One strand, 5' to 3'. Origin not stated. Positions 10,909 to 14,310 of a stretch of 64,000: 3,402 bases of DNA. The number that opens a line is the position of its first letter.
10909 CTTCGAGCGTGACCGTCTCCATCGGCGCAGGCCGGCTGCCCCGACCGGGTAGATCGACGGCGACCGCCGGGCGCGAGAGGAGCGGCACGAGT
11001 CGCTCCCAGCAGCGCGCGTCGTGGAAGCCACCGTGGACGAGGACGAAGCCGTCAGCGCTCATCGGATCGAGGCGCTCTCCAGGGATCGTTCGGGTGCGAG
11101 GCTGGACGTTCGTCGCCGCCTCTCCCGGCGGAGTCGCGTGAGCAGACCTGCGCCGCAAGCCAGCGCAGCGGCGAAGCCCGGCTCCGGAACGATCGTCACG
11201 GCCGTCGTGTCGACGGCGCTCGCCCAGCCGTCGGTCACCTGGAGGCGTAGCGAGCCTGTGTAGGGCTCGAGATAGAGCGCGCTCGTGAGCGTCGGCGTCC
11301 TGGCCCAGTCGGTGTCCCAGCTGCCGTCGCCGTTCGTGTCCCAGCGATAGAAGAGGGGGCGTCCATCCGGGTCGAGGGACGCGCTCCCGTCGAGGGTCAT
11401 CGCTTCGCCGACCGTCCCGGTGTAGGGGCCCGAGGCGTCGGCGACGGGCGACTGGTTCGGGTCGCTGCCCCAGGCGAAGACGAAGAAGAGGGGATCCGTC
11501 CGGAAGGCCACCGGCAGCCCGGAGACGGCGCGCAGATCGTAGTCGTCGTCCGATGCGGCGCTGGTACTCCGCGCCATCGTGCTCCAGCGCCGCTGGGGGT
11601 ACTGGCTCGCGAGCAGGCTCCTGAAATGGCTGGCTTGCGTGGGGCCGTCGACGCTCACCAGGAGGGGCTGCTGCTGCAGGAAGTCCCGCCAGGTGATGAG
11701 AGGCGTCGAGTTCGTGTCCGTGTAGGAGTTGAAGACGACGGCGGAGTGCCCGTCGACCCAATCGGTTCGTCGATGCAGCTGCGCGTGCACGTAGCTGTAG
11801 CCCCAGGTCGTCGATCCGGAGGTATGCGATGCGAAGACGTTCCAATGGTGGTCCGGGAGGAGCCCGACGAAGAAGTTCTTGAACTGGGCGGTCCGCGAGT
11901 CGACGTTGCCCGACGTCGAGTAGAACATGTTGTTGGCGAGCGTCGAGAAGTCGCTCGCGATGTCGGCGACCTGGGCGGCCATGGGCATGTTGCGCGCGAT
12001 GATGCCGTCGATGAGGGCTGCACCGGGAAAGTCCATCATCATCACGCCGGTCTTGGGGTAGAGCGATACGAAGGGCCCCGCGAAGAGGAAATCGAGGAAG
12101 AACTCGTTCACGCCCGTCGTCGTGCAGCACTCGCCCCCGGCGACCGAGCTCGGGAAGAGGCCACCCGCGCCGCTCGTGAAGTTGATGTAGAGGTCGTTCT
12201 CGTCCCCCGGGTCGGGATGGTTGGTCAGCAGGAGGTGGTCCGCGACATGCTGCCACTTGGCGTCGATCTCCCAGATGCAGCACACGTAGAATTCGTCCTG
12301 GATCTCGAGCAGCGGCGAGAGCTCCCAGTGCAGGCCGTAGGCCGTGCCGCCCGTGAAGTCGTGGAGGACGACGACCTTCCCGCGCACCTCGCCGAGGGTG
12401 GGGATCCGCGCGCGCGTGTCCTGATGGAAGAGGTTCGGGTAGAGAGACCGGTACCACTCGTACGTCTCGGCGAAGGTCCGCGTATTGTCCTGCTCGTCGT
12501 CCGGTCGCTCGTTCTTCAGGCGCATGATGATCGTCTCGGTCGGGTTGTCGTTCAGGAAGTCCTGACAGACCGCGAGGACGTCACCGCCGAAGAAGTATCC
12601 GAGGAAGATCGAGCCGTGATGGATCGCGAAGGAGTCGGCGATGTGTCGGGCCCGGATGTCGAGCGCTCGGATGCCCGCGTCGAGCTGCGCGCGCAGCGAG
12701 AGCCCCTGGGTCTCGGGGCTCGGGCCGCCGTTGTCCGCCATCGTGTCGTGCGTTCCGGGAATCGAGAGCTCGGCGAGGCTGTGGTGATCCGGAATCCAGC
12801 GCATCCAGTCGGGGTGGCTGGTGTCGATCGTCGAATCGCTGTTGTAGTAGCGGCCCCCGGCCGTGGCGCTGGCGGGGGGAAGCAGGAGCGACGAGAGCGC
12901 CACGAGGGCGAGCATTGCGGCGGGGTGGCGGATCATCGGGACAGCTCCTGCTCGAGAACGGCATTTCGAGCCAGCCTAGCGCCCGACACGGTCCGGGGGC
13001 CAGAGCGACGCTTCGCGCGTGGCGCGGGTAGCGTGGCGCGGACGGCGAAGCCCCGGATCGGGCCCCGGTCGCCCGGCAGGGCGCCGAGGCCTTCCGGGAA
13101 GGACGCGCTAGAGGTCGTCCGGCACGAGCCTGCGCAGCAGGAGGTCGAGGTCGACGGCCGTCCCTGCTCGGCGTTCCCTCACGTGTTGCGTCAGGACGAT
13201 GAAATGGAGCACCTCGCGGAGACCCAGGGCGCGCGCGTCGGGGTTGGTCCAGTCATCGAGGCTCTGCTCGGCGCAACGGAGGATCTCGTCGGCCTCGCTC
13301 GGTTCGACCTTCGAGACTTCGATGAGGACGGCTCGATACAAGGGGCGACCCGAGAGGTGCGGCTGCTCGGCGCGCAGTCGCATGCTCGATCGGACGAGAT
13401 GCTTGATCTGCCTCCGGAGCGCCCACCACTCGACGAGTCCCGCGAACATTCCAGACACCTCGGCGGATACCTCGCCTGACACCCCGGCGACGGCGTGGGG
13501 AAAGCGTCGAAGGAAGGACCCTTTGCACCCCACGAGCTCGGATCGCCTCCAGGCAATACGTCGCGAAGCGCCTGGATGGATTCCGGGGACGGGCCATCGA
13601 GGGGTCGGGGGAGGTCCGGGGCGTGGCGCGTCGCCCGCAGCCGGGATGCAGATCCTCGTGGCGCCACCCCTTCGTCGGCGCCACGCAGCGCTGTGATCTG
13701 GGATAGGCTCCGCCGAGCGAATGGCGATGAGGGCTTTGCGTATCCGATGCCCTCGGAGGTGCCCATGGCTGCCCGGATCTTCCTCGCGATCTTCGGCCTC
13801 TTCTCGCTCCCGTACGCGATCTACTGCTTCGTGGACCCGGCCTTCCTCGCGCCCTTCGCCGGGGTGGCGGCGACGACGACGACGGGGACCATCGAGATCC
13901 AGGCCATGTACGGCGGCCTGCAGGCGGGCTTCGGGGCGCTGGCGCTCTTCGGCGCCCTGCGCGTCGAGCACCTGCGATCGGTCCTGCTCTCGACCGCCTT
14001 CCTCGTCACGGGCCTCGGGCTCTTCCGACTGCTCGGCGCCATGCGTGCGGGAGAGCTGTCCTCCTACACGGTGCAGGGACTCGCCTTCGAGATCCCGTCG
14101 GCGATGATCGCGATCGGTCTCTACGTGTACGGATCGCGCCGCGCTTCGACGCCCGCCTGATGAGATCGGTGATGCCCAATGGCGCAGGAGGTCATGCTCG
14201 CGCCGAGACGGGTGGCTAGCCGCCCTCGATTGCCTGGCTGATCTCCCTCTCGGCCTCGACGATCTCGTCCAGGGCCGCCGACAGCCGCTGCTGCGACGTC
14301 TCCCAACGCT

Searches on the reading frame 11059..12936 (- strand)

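Call 59: search_protein_families(library=pfam, proteins=[window:11059-12936:-], max_evalue=0.001)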
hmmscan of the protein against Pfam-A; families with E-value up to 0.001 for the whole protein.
window:11059-12936:- (625 aa): 2 families
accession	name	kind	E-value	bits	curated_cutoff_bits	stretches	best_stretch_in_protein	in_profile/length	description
PF00388.25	PI-PLC-X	-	1.4e-11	44.6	23.1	1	62-191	13-141/144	Phosphatidylinositol-specific phospholipase C, X domain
PF18911.6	PKD_4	-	3.6e-07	30.6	27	1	494-581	1-84/85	PKD domain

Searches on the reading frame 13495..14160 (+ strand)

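Call 59: search_protein_families(library=pfam, proteins=[window:13495-14160:+], max_evalue=0.001)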
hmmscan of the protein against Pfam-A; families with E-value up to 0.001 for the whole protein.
window:13495-14160:+ (221 aa): 1 family
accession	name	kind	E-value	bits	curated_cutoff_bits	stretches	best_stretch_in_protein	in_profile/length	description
PF14248.12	DUF4345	-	5.2e-09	36.6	26.5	1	93-207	2-116/119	Domain of unknown function (DUF4345)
